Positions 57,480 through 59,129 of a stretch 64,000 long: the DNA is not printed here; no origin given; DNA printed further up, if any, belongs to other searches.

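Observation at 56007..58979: Single polypeptide fusing an MFS-type 12-TM domain to both Liv ATPases (LivF-like then LivG-like)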

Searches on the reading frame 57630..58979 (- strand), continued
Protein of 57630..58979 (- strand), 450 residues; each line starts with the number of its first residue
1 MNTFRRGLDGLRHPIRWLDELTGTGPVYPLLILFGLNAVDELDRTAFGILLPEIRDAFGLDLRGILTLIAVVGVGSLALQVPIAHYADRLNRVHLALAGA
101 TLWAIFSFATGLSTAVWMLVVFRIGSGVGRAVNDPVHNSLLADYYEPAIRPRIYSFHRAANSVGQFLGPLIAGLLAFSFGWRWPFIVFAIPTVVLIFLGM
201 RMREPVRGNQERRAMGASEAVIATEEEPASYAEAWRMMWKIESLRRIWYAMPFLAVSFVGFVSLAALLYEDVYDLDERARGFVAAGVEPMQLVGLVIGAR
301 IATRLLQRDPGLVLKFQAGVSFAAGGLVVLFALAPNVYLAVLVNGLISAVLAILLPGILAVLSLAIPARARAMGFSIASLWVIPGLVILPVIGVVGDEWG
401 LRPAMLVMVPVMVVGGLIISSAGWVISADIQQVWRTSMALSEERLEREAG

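Call 49: search_solved_structures(query=window:57630-58979:-, max_evalue=1e-8, show_alignments=5)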
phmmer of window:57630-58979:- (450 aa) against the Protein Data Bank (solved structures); distinct sequences matched with E-value up to 1e-8: 9.
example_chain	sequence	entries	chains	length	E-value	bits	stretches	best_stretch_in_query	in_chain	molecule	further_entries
6e8j_A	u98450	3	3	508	2.9e-12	49.7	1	28-180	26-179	Major facilitator family transporter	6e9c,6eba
8zar_J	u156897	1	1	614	9.6e-12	48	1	39-212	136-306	Multidrug export protein EmrB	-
8zal_J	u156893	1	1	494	1e-11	47.8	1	39-212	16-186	Multidrug export protein EmrB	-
9boi_A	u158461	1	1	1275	3e-11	46.3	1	31-213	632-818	mVenus,Maltose/maltodextrin-binding periplasmic protein,Protein spinster homolog 1,Designe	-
8x6x_A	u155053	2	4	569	1e-09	41.3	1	29-225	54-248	Uncharacterized MFS-type transporter EfpA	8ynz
8ufd_A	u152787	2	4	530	1.8e-09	40.5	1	29-225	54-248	Integral membrane efflux protein EFPA | Efflux pump A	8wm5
9bii_A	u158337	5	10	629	2.8e-09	39.8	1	31-225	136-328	Uncharacterized MFS-type transporter EfpA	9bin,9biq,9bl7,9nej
8ufe_A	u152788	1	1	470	5.3e-09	38.9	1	31-225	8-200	Integral membrane efflux protein EfpA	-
9vhd_B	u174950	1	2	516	5.3e-09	38.9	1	30-225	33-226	Putative MFS-type transporter EfpA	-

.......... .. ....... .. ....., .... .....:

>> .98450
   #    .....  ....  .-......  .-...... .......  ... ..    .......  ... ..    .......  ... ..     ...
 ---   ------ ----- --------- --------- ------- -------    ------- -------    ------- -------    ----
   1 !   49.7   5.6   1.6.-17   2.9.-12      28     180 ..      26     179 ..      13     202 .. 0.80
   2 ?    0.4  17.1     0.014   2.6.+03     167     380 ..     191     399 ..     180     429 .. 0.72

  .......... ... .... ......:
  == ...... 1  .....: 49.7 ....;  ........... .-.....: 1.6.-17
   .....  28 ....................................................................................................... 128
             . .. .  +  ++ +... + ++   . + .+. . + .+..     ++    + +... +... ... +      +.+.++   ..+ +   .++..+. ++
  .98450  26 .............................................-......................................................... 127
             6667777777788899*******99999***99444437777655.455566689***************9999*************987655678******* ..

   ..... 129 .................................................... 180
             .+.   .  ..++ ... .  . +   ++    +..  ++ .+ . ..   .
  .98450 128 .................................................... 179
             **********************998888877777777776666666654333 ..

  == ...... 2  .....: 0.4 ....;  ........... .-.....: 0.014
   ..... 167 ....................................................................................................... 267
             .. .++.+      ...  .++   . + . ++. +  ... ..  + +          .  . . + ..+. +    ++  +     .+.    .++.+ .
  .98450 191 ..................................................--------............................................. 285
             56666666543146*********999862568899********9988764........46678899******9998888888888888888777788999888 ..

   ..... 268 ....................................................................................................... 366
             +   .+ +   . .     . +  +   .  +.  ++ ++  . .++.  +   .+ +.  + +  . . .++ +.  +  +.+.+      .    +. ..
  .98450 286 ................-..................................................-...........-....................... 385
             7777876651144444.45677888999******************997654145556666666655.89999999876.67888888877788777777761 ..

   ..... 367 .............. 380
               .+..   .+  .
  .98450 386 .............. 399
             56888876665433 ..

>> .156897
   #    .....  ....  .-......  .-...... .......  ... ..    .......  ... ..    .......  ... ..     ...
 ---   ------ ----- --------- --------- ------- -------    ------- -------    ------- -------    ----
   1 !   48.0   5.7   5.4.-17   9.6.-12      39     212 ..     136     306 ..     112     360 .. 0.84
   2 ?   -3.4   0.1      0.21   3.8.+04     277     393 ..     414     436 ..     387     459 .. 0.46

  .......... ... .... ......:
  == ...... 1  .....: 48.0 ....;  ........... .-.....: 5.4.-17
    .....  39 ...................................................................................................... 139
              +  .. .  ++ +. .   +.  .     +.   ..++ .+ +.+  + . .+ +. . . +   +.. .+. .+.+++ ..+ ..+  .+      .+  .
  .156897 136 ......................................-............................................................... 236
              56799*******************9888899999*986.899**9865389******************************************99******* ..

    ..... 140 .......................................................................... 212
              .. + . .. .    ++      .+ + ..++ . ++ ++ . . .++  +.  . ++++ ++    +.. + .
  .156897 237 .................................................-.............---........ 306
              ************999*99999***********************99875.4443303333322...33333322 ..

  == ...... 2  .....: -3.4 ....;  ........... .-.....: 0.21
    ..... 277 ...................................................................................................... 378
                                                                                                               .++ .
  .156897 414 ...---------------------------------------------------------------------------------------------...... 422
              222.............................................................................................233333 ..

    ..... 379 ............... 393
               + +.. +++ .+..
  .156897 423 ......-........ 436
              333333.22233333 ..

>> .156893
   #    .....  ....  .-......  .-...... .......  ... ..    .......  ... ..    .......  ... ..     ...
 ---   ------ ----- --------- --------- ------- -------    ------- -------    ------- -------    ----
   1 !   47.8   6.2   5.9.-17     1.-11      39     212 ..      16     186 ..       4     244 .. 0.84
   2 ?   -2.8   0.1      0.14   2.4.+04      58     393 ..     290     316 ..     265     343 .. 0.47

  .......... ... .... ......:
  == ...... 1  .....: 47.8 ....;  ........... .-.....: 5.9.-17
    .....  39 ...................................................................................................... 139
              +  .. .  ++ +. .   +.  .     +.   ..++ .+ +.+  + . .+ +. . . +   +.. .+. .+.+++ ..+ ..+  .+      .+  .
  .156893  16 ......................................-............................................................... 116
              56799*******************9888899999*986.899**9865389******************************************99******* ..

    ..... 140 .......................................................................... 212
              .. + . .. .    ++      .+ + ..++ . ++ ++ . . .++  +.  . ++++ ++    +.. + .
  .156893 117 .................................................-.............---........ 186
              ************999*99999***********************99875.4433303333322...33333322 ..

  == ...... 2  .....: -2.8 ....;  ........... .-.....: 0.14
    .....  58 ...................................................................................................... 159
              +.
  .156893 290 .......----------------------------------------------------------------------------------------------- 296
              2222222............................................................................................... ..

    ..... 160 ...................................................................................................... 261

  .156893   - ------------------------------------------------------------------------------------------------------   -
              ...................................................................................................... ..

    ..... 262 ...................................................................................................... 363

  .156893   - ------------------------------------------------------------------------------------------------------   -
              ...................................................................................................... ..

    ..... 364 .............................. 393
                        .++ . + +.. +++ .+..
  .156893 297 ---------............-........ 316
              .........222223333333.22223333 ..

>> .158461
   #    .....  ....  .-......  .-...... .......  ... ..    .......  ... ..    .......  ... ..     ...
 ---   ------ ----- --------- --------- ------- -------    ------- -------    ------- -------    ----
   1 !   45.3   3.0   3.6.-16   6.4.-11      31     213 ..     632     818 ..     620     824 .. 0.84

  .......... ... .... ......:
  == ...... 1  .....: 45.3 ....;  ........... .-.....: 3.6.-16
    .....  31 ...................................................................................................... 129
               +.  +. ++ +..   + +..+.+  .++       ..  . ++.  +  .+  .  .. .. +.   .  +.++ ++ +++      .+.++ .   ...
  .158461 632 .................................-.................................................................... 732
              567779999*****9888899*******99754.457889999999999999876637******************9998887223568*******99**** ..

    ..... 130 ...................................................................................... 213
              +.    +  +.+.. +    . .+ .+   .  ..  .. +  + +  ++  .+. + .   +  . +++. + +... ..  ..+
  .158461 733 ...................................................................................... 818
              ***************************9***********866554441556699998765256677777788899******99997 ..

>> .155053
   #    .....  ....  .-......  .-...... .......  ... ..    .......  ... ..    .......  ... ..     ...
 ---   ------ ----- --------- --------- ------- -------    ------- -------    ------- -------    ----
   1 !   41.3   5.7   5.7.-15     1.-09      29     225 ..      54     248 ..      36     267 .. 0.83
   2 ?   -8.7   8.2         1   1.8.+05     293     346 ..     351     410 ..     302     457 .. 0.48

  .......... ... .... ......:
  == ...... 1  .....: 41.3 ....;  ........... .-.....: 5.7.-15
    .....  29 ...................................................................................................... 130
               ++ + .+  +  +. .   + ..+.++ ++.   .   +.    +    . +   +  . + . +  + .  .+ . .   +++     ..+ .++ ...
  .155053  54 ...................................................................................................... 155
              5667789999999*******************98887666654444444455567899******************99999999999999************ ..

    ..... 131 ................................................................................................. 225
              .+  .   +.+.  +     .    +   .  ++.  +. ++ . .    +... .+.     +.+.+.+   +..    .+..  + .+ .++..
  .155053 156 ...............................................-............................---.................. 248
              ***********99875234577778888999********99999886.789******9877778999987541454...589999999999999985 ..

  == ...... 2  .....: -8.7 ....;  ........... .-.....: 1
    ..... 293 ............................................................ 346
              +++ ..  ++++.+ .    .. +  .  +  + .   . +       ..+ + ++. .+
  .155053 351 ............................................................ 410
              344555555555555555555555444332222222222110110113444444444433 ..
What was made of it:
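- Closest known: Spinster family MFS. Same: Shared features are the TM1 'DRT', motif A 'ADRxNRV', motif B 'FRxG', 'DYYxP' after TM4 and 'REPxRG' after TM6 (call 49).
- Only the N-terminal half of the MFS domain aligns to solved structures by sequence (call 49).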

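Call 52: search_protein_families(library=pfam, proteins=[L086:8612-10987:+, L085:9145-9741:+, L085:3121-4851:+, L086:5878-6315:+, L086:3962-4981:+], max_evalue=0.01)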
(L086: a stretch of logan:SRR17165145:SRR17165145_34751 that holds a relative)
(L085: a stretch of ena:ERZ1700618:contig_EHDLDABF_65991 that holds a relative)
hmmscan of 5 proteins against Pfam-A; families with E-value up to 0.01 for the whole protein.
L086:8612-10987:+ (792 aa): 5 families
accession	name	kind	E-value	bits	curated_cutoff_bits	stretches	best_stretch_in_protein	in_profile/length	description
PF02653.21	BPD_transp_2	-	7.9e-59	199.4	26.8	2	22-308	5-268/269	Branched-chain amino acid transport system / permease component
PF00005.33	ABC_tran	-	1.7e-16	61.5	25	1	711-786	2-76/137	ABC transporter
PF13555.12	AAA_29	-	0.00063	19.9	27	1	716-748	18-50/61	P-loop containing region of AAA domain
PF13476.12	AAA_23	-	0.0024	19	27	1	713-741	15-40/201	AAA domain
PF13304.12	AAA_21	-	0.0037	17.8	27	1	722-741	1-20/304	AAA domain, putative AbiEii toxin, Type IV TA system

L085:9145-9741:+ (198 aa): 4 families
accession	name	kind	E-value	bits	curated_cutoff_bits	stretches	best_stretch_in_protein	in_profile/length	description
PF00005.33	ABC_tran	-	2.1e-19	70.9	25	1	24-130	1-80/137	ABC transporter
PF13304.12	AAA_21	-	0.00016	22.3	27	1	37-56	2-21/304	AAA domain, putative AbiEii toxin, Type IV TA system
PF13476.12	AAA_23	-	0.00082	20.5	27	1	25-55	11-40/201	AAA domain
PF13555.12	AAA_29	-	0.0021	18.2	27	1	30-55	18-43/61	P-loop containing region of AAA domain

L085:3121-4851:+ (576 aa): 0 families

L086:5878-6315:+ (145 aa): 1 family
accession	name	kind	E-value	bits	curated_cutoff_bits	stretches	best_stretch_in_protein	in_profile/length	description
PF13279.12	4HBT_2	-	0.0032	18.3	25.5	1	21-127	10-118/122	Thioesterase-like superfamily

L086:3962-4981:+ (339 aa): 0 families

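Call 61: find_encoding_contigs(protein=P0163, flank=6000, max_places=1)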
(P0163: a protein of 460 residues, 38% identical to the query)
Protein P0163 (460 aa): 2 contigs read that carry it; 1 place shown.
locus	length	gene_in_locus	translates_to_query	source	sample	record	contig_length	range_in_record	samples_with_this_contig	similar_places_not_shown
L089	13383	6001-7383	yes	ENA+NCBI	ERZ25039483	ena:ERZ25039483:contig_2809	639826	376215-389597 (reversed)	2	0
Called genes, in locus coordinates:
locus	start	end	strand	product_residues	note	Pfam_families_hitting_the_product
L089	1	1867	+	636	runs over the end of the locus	-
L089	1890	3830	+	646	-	-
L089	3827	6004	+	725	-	PF02653:BPD_transp_2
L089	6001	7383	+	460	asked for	PF07690:MFS_1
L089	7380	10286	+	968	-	PF07690:MFS_1, PF00005:ABC_tran, PF02463:SMC_N (faint), PF13476:AAA_23 (faint), PF13555:AAA_29 (faint), PF13604:AAA_30 (faint), PF13304:AAA_21 (weak), PF00005:ABC_tran, +1 more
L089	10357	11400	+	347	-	-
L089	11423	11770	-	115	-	-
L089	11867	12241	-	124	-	-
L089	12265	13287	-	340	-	PF11258:DUF3048, PF17479:DUF3048_C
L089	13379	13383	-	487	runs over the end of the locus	PF20254:DMFA2_C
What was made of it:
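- A free MFS paralogue sits inside a liv operon next to a fusion gene (L089, call 61). A second, free MFS paralogue co-encoded in L089 would be pointless as an anchor (call 61).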

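Call 62: find_encoding_contigs(protein=P0142, flank=6000, max_places=1)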
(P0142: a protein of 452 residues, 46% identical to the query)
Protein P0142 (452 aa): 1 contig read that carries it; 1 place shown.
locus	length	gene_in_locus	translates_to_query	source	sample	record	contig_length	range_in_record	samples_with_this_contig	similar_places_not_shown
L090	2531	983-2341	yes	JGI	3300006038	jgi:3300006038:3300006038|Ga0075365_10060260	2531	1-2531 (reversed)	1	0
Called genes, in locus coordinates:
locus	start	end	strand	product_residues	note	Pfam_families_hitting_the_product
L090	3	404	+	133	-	?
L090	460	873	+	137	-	PF00903:Glyoxalase, PF06983:3-dmu-9_3-mt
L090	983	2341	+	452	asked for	PF07690:MFS_1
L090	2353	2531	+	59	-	?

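Call 63: find_encoding_contigs(protein=P0153, flank=6000, max_places=1)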
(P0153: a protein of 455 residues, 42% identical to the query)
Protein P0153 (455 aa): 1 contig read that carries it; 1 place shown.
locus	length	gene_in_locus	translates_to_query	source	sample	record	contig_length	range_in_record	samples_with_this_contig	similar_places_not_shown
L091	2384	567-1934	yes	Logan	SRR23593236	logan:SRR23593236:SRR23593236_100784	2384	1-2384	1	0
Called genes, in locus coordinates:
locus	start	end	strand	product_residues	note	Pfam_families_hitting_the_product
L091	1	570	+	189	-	?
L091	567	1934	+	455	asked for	PF07690:MFS_1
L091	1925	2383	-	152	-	?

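Call 72: search_protein_families(library=pfam, proteins=[L089:10357-11400:+], max_evalue=0.001)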
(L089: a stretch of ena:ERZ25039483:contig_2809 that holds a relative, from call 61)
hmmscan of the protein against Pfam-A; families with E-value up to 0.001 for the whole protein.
L089:10357-11400:+ (347 aa): 0 families
